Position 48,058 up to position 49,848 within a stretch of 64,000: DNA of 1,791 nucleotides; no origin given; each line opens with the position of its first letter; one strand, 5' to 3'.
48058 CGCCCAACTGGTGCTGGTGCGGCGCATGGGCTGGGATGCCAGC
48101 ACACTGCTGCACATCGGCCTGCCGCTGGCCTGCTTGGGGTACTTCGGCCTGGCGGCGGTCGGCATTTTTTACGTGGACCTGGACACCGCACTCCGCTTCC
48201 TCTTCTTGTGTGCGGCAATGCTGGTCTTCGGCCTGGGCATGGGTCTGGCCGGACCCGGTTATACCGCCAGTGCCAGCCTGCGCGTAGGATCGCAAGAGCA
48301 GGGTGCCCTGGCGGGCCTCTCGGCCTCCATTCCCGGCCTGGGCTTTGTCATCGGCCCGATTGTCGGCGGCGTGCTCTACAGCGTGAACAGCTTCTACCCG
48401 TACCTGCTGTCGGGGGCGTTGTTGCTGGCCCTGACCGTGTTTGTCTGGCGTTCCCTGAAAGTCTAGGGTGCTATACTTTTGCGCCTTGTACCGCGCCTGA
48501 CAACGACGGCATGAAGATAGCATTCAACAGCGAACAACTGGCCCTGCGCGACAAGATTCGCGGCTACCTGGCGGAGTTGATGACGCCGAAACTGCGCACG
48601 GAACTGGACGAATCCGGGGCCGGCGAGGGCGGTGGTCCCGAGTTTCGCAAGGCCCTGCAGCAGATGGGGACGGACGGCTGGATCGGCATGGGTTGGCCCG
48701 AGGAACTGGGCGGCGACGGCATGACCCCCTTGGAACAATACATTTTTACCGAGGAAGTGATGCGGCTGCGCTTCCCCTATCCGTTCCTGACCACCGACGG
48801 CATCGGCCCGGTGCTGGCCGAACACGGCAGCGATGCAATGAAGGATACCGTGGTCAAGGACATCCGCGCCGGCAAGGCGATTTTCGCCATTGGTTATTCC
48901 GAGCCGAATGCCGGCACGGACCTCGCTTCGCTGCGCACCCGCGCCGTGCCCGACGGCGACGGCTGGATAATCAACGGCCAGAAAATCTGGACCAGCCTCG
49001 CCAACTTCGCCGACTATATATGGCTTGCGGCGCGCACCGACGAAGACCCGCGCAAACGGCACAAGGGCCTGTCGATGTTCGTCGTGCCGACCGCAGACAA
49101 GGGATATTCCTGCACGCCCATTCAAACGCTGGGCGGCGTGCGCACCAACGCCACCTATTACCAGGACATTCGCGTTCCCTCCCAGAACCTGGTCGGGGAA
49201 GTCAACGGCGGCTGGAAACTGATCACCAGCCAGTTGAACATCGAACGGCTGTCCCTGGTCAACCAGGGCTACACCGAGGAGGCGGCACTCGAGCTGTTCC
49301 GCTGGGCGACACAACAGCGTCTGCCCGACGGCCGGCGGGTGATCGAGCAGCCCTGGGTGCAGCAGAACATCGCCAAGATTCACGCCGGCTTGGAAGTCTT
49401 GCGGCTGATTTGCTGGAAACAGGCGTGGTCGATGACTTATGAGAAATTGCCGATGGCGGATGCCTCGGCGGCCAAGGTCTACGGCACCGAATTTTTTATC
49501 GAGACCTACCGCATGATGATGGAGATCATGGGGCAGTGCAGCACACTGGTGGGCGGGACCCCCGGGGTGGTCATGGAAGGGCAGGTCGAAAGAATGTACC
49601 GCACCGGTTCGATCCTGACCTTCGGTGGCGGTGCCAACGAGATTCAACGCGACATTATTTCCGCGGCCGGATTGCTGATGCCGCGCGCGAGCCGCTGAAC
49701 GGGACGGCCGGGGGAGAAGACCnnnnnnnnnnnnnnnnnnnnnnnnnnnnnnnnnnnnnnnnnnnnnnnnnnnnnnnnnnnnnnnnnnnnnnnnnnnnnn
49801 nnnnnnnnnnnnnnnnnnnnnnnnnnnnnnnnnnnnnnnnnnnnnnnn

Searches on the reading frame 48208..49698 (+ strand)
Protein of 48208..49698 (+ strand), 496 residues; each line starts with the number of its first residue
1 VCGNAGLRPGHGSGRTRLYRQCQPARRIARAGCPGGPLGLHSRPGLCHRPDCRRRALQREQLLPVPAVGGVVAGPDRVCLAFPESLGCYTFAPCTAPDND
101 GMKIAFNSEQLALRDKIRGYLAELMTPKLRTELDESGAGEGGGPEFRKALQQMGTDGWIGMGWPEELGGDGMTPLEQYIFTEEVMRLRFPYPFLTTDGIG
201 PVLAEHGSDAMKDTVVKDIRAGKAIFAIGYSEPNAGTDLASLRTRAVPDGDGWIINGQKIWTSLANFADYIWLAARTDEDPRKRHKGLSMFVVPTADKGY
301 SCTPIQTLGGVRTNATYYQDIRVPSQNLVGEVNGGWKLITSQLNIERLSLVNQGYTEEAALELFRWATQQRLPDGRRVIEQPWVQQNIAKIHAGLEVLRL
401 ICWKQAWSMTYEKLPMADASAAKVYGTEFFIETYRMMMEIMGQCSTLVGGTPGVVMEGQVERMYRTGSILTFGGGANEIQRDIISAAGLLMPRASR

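Call 32: search_protein_families(library=pfam, proteins=[window:48208-49698:+])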
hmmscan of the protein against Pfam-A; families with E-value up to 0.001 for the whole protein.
window:48208-49698:+ (496 aa): 3 families
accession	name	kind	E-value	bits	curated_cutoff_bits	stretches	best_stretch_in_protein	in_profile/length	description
PF00441.29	Acyl-CoA_dh_1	-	2.6e-28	99.5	22.4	1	333-487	1-148/150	Acyl-CoA dehydrogenase, C-terminal domain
PF02770.24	Acyl-CoA_dh_M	-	7.5e-21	74.6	33.3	1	227-316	1-89/97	Acyl-CoA dehydrogenase, middle domain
PF02771.21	Acyl-CoA_dh_N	-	1.8e-14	54.5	22.9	1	108-222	2-112/113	Acyl-CoA dehydrogenase, N-terminal domain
